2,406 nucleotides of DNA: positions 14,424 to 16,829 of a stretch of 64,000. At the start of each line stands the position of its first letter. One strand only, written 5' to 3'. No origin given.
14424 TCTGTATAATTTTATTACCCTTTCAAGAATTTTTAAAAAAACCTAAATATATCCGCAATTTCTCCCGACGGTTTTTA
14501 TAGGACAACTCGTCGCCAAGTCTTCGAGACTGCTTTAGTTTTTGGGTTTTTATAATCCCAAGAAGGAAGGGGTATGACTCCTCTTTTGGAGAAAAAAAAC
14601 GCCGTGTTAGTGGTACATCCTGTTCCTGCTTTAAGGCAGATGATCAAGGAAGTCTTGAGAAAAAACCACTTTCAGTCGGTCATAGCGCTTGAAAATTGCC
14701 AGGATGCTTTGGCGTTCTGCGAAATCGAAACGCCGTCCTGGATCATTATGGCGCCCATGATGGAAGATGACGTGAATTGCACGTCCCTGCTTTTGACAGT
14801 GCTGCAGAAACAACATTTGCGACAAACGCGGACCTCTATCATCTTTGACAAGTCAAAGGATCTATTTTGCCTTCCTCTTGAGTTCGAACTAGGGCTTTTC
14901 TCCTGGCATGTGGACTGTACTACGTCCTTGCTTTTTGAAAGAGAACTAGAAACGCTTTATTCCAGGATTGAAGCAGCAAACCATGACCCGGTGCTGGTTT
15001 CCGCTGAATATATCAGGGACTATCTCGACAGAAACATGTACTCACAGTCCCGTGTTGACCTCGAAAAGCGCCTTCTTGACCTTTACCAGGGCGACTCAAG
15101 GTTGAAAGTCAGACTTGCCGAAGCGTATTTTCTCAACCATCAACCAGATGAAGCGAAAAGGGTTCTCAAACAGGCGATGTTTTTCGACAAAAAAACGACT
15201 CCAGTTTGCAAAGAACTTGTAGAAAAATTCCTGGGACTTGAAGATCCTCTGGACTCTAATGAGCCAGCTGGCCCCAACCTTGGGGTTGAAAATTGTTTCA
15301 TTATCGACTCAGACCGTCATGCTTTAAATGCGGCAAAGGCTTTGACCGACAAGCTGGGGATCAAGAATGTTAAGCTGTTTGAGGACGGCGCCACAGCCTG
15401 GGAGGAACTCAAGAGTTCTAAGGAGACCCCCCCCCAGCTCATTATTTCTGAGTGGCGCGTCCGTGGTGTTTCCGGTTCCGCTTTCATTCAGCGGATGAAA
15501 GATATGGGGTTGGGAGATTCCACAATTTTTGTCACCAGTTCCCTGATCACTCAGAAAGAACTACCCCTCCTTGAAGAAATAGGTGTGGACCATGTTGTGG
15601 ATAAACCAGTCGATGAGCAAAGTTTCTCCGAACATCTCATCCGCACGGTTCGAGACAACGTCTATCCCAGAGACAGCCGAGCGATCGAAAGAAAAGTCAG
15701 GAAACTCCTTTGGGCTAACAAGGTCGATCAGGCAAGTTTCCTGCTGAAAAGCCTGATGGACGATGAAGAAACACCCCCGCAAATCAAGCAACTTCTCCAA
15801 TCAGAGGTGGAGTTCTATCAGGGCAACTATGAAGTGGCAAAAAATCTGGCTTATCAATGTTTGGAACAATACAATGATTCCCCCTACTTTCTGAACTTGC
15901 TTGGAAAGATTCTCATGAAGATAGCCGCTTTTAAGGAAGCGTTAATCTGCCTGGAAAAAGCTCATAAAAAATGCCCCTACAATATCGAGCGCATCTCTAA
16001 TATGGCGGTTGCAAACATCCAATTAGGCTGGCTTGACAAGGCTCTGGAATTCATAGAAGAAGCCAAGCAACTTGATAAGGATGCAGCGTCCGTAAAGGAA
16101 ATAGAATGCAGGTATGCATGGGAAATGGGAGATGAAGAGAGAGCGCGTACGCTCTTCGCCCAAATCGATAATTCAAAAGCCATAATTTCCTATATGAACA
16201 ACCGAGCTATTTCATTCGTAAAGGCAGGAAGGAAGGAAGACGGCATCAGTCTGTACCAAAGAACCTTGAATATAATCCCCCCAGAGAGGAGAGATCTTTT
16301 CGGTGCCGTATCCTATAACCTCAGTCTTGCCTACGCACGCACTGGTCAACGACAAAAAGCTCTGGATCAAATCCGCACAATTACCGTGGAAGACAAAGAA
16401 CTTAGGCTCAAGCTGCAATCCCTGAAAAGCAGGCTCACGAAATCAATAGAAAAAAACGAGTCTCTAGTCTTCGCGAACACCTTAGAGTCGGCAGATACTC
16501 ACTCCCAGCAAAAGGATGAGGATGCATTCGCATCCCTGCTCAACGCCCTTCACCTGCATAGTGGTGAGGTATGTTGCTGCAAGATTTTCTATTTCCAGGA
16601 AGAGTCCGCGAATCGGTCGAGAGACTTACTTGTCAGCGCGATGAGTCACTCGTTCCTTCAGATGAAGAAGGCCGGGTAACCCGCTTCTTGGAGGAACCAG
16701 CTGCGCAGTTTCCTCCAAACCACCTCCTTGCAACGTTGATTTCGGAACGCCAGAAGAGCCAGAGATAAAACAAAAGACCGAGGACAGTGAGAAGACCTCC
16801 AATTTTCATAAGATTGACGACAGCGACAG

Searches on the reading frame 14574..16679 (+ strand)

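Call 7: search_protein_families(library=pfam, proteins=[window:14574-16679:+])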
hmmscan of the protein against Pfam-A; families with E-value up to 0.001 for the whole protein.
window:14574-16679:+ (701 aa): 9 families
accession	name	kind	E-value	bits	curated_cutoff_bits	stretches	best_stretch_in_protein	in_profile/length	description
PF07719.23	TPR_2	-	8.2e-16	57.2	27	0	438-470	2-34/34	Tetratricopeptide repeat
PF14559.12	TPR_19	-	9.4e-16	58.3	25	1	165-207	16-57/68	Tetratricopeptide repeat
PF00072.30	Response_reg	-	3e-13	50.3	30.2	1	242-353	2-108/111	Response regulator receiver domain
PF13428.12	TPR_14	-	1.5e-11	44.2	23.5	0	177-207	3-33/44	Tetratricopeptide repeat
PF13181.12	TPR_8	-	3.4e-06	27.2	25.7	0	476-503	6-33/34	Tetratricopeptide repeat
PF13424.12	TPR_12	-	1.7e-05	25.3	30.1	0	541-599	6-67/77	Tetratricopeptide repeat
PF12895.13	ANAPC3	-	8.8e-05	23.2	27.2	0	382-463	3-82/82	Anaphase-promoting complex, cyclosome, subunit 3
PF04733.20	Coatomer_E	-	0.00043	20.3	21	0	374-509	137-274/290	Coatomer epsilon subunit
PF00515.34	TPR_1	-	0.00059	20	27.8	0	439-470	3-34/34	Tetratricopeptide repeat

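Call 8: search_protein_families(library=ncbifam, proteins=[window:14574-16679:+])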
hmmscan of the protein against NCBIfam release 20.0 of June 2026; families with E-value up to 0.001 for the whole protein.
window:14574-16679:+ (701 aa): 10 families
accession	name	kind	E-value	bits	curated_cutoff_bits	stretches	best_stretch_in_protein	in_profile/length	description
TIGR02917.1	PEP_TPR_lipo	equivalog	1e-11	43.5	312.2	1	365-600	224-454/899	XrtA/PEP-CTERM system TPR-repeat protein PrsT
NF040959.1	MamA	equivalog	1.7e-09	37.5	200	1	416-506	84-174/204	magnetosome protein MamA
TIGR02521.1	type_IV_pilW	equivalog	3.7e-08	33.2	154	0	354-445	121-211/234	type IV pilus biogenesis/stability protein PilW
NF052415.1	T3SS_chap_SctY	equivalog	1.5e-07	31.9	70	0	439-528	8-100/106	type III secretion apparatus assembly chaperone SctY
TIGR02154.1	PhoB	equivalog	6.9e-07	28.8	296.2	0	9-65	3-58/226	phosphate regulon transcriptional regulator PhoB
NF041866.1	EpsW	equivalog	1.2e-06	28.1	200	0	8-51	5-48/131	exopolysaccharide biosynthesis response regulator EpsW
NF047558.1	TPR_END_plus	domain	8.5e-06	25.6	32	0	581-603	3-25/56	TPR end-of-group domain-containing protein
NF045505.1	RR_RssB_Pseudo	equivalog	2.6e-05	23.5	700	1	242-408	9-166/394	two-component system response regulator RssB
NF033920.0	C39_PA2778_fam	equivalog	0.0002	20.9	150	0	406-501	158-254/255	PA2778 family cysteine peptidase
NF007901.0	PRK10610.1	equivalog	0.00029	21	189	0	254-310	21-74/129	chemotaxis response regulator CheY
